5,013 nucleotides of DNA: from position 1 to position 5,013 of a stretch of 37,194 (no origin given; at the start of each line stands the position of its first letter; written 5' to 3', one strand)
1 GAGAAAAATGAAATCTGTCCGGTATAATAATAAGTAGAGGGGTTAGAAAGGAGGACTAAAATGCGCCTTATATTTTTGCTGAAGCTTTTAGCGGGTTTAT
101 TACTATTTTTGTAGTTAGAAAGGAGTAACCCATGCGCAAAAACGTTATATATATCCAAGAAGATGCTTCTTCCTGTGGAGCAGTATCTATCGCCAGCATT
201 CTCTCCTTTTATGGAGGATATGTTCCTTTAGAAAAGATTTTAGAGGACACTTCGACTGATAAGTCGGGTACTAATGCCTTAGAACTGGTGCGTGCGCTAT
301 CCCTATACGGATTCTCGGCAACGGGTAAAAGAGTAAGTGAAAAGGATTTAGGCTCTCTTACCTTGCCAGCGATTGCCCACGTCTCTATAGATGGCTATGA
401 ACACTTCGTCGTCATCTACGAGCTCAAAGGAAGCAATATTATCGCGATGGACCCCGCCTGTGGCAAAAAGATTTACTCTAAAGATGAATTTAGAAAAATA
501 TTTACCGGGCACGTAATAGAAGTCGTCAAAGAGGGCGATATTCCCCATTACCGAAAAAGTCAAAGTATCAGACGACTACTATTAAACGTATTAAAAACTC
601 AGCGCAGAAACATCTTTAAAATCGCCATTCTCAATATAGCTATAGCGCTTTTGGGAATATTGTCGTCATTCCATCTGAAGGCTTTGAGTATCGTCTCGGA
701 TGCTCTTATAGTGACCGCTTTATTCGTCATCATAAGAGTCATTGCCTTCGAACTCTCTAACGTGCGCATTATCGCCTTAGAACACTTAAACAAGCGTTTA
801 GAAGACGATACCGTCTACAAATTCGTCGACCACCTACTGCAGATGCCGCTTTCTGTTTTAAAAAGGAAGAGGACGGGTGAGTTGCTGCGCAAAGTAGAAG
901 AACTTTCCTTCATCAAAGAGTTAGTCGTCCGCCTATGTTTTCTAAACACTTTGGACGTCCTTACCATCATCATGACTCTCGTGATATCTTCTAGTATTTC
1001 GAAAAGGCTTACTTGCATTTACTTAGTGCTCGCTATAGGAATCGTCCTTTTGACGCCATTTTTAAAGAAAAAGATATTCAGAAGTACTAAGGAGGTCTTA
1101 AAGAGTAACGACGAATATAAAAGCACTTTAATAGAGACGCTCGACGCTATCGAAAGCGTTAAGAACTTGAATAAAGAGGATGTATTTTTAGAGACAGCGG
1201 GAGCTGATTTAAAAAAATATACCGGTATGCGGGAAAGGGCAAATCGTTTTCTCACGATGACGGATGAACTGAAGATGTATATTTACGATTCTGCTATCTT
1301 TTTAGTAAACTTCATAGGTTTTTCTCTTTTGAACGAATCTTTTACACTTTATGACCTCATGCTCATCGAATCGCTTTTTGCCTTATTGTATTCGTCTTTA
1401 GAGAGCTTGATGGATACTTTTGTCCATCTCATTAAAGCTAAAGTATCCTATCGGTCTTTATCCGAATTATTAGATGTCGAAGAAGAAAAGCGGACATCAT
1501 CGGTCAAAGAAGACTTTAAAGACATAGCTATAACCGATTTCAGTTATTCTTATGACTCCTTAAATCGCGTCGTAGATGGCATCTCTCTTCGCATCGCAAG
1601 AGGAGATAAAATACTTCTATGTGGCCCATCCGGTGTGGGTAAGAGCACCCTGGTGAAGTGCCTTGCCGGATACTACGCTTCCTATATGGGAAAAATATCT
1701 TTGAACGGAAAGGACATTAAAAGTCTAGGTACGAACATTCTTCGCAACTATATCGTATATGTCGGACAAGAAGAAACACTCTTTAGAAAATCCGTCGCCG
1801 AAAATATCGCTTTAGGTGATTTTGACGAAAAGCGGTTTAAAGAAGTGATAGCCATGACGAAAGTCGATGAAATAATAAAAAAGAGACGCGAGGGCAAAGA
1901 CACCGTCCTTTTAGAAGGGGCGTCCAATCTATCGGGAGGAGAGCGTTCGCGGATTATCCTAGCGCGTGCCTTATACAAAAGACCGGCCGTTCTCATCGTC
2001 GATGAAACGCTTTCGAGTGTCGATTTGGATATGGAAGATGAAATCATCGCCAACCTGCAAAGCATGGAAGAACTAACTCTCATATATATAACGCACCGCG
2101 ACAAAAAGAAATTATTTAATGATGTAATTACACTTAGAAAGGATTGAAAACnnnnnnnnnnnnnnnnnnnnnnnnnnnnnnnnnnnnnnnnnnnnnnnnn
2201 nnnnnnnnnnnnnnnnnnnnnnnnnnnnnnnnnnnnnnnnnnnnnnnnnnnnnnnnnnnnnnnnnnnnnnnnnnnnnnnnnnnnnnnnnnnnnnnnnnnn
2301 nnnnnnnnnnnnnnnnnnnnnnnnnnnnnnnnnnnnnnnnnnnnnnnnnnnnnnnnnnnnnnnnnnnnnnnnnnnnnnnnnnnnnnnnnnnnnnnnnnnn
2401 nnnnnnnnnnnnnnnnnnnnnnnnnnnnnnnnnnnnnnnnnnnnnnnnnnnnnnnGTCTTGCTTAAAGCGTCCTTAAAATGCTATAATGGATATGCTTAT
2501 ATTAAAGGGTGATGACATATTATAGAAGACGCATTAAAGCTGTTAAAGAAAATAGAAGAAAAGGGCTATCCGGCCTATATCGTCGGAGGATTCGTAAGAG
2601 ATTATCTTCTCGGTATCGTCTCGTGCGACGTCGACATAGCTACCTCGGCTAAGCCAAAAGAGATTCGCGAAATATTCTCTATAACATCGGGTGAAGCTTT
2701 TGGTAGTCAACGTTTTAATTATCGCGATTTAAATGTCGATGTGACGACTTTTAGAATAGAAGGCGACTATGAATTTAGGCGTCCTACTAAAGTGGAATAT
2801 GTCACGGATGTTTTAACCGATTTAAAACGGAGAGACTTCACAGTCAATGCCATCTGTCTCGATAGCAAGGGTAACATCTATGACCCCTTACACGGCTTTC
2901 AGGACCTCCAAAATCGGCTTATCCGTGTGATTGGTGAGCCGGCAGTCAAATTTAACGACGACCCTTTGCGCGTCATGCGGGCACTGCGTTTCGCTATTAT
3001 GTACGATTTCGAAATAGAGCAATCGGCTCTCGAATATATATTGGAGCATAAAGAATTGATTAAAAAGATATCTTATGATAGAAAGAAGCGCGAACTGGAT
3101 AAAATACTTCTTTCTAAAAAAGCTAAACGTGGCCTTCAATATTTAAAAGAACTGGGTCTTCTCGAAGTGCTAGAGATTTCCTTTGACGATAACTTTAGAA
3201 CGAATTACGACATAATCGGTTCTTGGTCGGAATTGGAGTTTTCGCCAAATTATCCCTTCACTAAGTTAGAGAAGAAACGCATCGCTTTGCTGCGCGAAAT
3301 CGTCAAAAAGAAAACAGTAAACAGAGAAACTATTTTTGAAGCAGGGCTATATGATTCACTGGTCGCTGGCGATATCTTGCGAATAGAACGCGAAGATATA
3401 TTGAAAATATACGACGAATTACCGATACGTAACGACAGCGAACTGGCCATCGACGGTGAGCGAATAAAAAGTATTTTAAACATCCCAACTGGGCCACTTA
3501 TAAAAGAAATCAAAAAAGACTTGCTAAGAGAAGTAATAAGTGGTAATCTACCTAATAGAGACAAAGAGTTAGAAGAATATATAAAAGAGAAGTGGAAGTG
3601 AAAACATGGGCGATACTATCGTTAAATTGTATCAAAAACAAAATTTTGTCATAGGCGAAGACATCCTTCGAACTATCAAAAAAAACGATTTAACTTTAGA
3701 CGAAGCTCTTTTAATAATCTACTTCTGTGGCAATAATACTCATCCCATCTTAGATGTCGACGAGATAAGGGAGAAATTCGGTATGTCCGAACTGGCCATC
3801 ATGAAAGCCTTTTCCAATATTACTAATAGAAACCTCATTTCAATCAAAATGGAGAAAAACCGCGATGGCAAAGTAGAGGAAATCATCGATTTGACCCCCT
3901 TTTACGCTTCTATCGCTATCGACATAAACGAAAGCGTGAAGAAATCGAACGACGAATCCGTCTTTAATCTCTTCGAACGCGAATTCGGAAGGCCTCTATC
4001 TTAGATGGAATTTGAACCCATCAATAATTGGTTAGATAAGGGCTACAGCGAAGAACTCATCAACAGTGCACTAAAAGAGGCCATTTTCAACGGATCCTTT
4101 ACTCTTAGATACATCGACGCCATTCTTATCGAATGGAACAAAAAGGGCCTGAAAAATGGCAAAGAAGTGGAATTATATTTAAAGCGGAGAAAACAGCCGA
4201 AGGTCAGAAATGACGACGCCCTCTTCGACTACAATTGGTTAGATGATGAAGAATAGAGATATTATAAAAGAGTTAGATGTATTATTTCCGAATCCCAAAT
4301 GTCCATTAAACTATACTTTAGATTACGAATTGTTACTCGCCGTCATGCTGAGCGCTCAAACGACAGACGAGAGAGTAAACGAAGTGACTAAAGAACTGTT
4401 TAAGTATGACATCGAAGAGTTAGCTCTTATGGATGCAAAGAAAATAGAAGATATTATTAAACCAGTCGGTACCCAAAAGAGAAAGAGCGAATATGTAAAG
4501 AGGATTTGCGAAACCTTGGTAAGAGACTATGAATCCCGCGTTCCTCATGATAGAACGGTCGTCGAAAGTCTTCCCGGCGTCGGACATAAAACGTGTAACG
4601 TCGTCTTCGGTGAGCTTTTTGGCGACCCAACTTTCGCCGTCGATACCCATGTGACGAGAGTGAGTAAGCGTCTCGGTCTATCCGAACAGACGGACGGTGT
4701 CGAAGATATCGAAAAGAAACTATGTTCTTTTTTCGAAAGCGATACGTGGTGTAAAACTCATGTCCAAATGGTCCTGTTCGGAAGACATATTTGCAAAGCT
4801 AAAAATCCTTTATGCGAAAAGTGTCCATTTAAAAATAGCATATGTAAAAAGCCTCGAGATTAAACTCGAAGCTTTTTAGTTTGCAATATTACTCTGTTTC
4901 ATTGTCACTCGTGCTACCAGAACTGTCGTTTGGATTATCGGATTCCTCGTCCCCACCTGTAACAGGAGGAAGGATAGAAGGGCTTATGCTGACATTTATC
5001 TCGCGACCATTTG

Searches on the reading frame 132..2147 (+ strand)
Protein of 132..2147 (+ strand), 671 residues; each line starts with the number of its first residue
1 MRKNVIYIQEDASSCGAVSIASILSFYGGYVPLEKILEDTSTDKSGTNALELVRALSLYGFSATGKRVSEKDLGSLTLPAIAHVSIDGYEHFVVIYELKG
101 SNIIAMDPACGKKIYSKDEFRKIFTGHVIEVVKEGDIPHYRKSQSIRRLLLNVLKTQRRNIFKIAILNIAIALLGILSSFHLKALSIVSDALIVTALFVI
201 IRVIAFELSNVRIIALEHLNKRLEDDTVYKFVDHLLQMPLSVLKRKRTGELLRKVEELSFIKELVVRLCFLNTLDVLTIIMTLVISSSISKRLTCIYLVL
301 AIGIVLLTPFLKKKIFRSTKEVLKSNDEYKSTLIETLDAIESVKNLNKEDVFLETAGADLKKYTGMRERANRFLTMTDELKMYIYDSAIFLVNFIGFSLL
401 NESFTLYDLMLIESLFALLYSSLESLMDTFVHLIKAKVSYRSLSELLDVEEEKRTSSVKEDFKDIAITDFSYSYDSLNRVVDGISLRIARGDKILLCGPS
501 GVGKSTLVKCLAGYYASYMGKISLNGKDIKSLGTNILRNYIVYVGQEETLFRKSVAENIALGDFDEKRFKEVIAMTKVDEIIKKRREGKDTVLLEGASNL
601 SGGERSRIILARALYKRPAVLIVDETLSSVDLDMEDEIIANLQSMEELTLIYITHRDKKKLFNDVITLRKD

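Call 8: search_protein_families(library=pfam, proteins=[window:132-2147:+])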
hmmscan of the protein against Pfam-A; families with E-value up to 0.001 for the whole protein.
window:132-2147:+ (671 aa): 6 families
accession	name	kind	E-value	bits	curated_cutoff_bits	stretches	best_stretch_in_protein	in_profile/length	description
PF03412.21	Peptidase_C39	-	3.9e-28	98.4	22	1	6-133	4-130/133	Peptidase C39 family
PF00005.33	ABC_tran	-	7.6e-28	98.3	25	1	482-627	2-136/137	ABC transporter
PF00664.28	ABC_membrane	-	3.3e-18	66.8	28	1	190-422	39-273/274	ABC transporter transmembrane region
PF00004.35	AAA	-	4.5e-07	30.8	21.2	1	494-590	1-78/131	ATPase family associated with various cellular activities (AAA)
PF03193.22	RsgA_GTPase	-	1.5e-05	25.4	30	1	454-524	71-139/174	RsgA GTPase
PF13191.12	AAA_16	-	0.00025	22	32.6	1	489-625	20-140/167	AAA ATPase domain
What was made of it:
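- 132..2147 (+): C39-peptidase ABC exporter. Pfam Peptidase_C39, ABC_membrane and ABC_tran (call 8).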

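Call 11: find_encoding_contigs(protein=window:132-2147:+, flank=10000, max_places=6)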
Protein window:132-2147:+ (671 aa): no gene with exactly this product is on record in the collection.

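Call 27: find_homologous_proteins(query=window:132-2147:+, max_evalue=1e-50)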
Query window:132-2147:+ (671 aa): 35 proteins with E <= 1e-50 among 8000 candidates.
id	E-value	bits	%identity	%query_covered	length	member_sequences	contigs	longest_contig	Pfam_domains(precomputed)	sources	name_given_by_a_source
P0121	0.0e+0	1415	100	100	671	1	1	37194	PF00005.34,PF00004.36,PF03193.23,PF03412.22,PF00664.29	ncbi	-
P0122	5.3e-216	737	52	100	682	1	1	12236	PF00005.34,PF03412.22,PF00664.29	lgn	-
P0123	3.8e-213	727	50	100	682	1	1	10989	PF00005.34,PF03412.22,PF00664.29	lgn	-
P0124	5.2e-183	628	44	99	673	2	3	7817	PF00005.34,PF03412.22,PF00664.29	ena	-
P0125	8.9e-172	591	43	98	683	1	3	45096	PF00005.34,PF03412.22,PF00664.29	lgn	-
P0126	9.3e-169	581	44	100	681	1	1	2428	PF03266.22,PF00005.34,PF03412.22,PF00664.29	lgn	-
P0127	3.9e-162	559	41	100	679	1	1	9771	PF00005.34,PF03412.22,PF00664.29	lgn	-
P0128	4.0e-160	552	41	100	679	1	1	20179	PF00005.34,PF03412.22,PF00664.29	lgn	-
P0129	8.7e-160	551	41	100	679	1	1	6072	PF00005.34,PF03412.22,PF00664.29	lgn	-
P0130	2.6e-150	520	39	100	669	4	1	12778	PF00005.34,PF03412.22,PF00664.29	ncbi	-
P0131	5.7e-131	456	47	69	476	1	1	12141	PF03412.22,PF00664.29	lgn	-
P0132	1.1e-118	415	37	100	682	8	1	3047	PF00005.34,PF03412.22,PF00664.29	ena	-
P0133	4.2e-102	361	33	99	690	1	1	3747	PF00005.34,PF03412.22,PF00664.29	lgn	-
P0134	4.8e-99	351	33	99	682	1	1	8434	PF00005.34,PF03412.22,PF00664.29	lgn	-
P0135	2.3e-97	345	33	98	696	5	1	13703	PF00005.34,PF03412.22,PF00664.29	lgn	-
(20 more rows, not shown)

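Call 28: find_encoding_contigs(protein=P0122, flank=10000, max_places=2)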
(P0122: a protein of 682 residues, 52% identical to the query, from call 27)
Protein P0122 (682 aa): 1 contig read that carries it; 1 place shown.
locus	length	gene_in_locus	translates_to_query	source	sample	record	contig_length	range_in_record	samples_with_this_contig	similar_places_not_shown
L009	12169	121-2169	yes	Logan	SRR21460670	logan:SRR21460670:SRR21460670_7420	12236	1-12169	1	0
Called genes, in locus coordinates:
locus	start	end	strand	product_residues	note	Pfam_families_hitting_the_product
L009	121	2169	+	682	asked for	PF03412:Peptidase_C39, PF00664:ABC_membrane, PF00005:ABC_tran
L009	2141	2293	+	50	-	-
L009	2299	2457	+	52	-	-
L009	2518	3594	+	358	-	PF01743:PolyA_pol, PF12627:PolyA_pol_RNAbd, PF13735:tRNA_NucTran2_2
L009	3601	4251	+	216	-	PF07261:DnaB_2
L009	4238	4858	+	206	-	PF00730:HhH-GPD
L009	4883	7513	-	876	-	PF00912:Transgly, PF00905:Transpeptidase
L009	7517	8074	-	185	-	PF03838:RecU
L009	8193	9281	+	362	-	-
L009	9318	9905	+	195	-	PF03193:RsgA_GTPase (faint), PF01926:MMR_HSR1, PF02421:FeoB_N (weak)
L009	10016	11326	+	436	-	PF00009:GTP_EFTU, PF00350:Dynamin_N (faint), PF01926:MMR_HSR1, PF02421:FeoB_N, PF00009:GTP_EFTU, PF01926:MMR_HSR1, PF02421:FeoB_N, PF14714:KH_dom-like, +5 more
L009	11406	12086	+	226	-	PF00300:His_Phos_1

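Call 29: find_encoding_contigs(protein=P0123, flank=10000, max_places=2)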
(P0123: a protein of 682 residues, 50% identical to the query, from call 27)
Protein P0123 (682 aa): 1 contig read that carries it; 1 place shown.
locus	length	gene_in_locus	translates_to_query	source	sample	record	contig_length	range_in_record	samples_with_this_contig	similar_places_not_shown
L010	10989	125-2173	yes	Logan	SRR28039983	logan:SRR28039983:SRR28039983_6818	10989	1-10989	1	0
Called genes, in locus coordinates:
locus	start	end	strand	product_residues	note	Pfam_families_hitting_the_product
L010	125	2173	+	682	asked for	PF03412:Peptidase_C39, PF00664:ABC_membrane, PF00005:ABC_tran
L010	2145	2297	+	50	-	-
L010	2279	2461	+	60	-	-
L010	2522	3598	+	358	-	PF01743:PolyA_pol, PF12627:PolyA_pol_RNAbd, PF13735:tRNA_NucTran2_2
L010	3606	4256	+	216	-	PF07261:DnaB_2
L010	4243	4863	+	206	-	PF00730:HhH-GPD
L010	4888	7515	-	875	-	PF00912:Transgly, PF00905:Transpeptidase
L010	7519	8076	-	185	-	PF03838:RecU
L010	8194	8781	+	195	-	PF03193:RsgA_GTPase (faint), PF01926:MMR_HSR1, PF02421:FeoB_N (weak)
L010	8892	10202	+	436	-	PF00009:GTP_EFTU, PF00350:Dynamin_N (faint), PF01926:MMR_HSR1, PF02421:FeoB_N, PF00009:GTP_EFTU, PF01926:MMR_HSR1, PF02421:FeoB_N, PF14714:KH_dom-like, +6 more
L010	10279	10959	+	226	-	PF00300:His_Phos_1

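Call 45: find_encoding_contigs(protein=P0125, flank=10000, max_places=3)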
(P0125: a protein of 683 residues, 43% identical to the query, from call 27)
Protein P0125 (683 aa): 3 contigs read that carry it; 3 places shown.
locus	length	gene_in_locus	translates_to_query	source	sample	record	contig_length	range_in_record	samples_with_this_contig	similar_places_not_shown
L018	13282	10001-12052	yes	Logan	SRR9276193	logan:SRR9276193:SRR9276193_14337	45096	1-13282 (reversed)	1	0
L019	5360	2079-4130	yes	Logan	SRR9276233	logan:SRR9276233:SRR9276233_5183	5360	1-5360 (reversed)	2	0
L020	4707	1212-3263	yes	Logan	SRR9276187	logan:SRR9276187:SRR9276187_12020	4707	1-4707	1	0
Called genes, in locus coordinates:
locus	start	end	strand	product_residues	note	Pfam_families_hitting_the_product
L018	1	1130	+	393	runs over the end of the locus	PF00579:tRNA-synt_1b, PF22421:SYY_C-terminal, PF01479:S4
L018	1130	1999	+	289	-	PF00004:AAA (faint), PF01745:IPT (weak), PF01715:IPPT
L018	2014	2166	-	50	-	-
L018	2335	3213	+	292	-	PF07804:HipA_C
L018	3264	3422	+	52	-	-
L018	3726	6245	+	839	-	PF00133:tRNA-synt_1, PF01406:tRNA-synt_1e (faint), PF09334:tRNA-synt_1g, PF13603:tRNA-synt_1_2 (faint), PF00133:tRNA-synt_1, PF09334:tRNA-synt_1g, PF08264:Anticodon_1, PF10458:Val_tRNA-synt_C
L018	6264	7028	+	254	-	PF01145:Band_7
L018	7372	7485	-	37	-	-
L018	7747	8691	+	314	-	PF13310:Virulence_RhuM, PF02661:Fic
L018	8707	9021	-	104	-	PF00367:PTS_EIIB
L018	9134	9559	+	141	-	PF10612:Spore-coat_CotZ (weak)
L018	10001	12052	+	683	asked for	PF03412:Peptidase_C39, PF00664:ABC_membrane, PF00005:ABC_tran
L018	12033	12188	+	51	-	-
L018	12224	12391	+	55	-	-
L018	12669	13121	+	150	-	-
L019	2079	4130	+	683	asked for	PF03412:Peptidase_C39, PF00664:ABC_membrane, PF00005:ABC_tran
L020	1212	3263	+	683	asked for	PF03412:Peptidase_C39, PF00664:ABC_membrane, PF00005:ABC_tran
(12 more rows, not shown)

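Call 46: find_encoding_contigs(protein=P0128, flank=10000, max_places=2)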
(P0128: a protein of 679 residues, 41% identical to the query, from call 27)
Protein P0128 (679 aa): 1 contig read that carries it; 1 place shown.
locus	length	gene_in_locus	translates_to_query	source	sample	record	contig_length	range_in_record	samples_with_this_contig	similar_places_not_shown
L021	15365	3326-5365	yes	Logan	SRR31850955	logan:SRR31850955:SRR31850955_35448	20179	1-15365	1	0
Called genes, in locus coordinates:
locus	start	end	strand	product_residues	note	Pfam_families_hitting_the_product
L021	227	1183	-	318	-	PF10646:Germane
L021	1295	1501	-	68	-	PF00196:GerE, PF04545:Sigma70_r4 (weak), PF08281:Sigma70_r4_2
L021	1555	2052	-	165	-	PF12685:SpoIIIAH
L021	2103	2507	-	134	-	-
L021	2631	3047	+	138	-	-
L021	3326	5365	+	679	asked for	PF03412:Peptidase_C39, PF00664:ABC_membrane, PF00005:ABC_tran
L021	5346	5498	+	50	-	-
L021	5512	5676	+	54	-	-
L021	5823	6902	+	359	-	PF01743:PolyA_pol, PF12627:PolyA_pol_RNAbd (weak), PF13735:tRNA_NucTran2_2 (weak)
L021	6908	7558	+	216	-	PF21984:DnaD_N (weak), PF07261:DnaB_2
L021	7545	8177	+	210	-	PF00730:HhH-GPD, PF10576:EndIII_4Fe-2S (weak)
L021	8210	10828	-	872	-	PF00912:Transgly, PF00905:Transpeptidase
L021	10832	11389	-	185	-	PF03838:RecU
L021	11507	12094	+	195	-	PF01926:MMR_HSR1, PF02421:FeoB_N (weak), PF03193:RsgA_GTPase (faint)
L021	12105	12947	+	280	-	-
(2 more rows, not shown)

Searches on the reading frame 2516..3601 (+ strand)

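Call 26: search_protein_families(library=pfam, proteins=[window:2516-3601:+], max_evalue=0.001)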
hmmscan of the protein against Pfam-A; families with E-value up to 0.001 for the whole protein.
window:2516-3601:+ (361 aa): 3 families
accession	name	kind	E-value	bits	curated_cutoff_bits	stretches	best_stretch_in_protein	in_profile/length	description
PF01743.26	PolyA_pol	-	7.2e-30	104.4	23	1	20-137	1-126/126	Poly A polymerase head domain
PF12627.12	PolyA_pol_RNAbd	-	1.4e-12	47.6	22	1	164-219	1-56/64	Probable RNA and SrmB- binding site of polymerase A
PF13735.12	tRNA_NucTran2_2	-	7.1e-11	42.7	27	1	287-355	80-148/149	tRNA nucleotidyltransferase domain 2 putative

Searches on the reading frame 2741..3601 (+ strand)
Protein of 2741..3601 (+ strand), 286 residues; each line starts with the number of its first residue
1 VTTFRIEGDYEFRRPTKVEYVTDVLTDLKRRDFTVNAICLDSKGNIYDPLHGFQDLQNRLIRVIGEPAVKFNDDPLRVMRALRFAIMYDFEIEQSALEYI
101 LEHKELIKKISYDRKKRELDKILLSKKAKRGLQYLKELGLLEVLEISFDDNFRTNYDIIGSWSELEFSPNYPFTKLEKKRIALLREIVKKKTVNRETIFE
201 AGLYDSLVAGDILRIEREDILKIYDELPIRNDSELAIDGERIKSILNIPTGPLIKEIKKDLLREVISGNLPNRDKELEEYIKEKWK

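Call 8: search_protein_families(library=pfam, proteins=[window:2741-3601:+])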
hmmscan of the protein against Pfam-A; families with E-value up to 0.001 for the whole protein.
window:2741-3601:+ (286 aa): 3 families
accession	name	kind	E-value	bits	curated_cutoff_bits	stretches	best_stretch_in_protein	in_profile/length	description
PF01743.26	PolyA_pol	-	6.1e-14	52.9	23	1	1-62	63-126/126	Poly A polymerase head domain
PF12627.12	PolyA_pol_RNAbd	-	9.7e-13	48.1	22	1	89-144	1-56/64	Probable RNA and SrmB- binding site of polymerase A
PF13735.12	tRNA_NucTran2_2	-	4.5e-11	43.4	27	1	212-280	80-148/149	tRNA nucleotidyltransferase domain 2 putative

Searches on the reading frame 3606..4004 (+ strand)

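Call 8: search_protein_families(library=pfam, proteins=[window:3606-4004:+])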
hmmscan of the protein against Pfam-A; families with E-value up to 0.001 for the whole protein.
window:3606-4004:+ (132 aa): 1 family
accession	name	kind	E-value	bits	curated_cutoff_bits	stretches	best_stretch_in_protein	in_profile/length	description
PF21984.2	DnaD_N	-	2e-05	25.1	27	1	28-111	13-98/101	DnaD N-terminal domain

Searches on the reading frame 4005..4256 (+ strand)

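Call 8: search_protein_families(library=pfam, proteins=[window:4005-4256:+])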
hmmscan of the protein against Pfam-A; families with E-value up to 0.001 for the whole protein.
window:4005-4256:+ (83 aa): 1 family
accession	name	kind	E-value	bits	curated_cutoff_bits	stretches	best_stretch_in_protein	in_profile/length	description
PF07261.16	DnaB_2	-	3.8e-15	55.8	22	1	1-58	15-73/74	Replication initiation and membrane attachment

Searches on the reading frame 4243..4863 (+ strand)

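Call 8: search_protein_families(library=pfam, proteins=[window:4243-4863:+])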
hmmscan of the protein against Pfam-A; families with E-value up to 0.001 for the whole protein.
window:4243-4863:+ (206 aa): 2 families
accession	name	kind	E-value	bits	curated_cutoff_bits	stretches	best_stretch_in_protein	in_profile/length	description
PF00730.31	HhH-GPD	-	1.6e-22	80.3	26.2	1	33-162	2-104/108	HhH-GPD superfamily base excision DNA repair protein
PF11829.13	DUF3349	-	0.00062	20.9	28.3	0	27-93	22-86/94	Protein of unknown function (DUF3349)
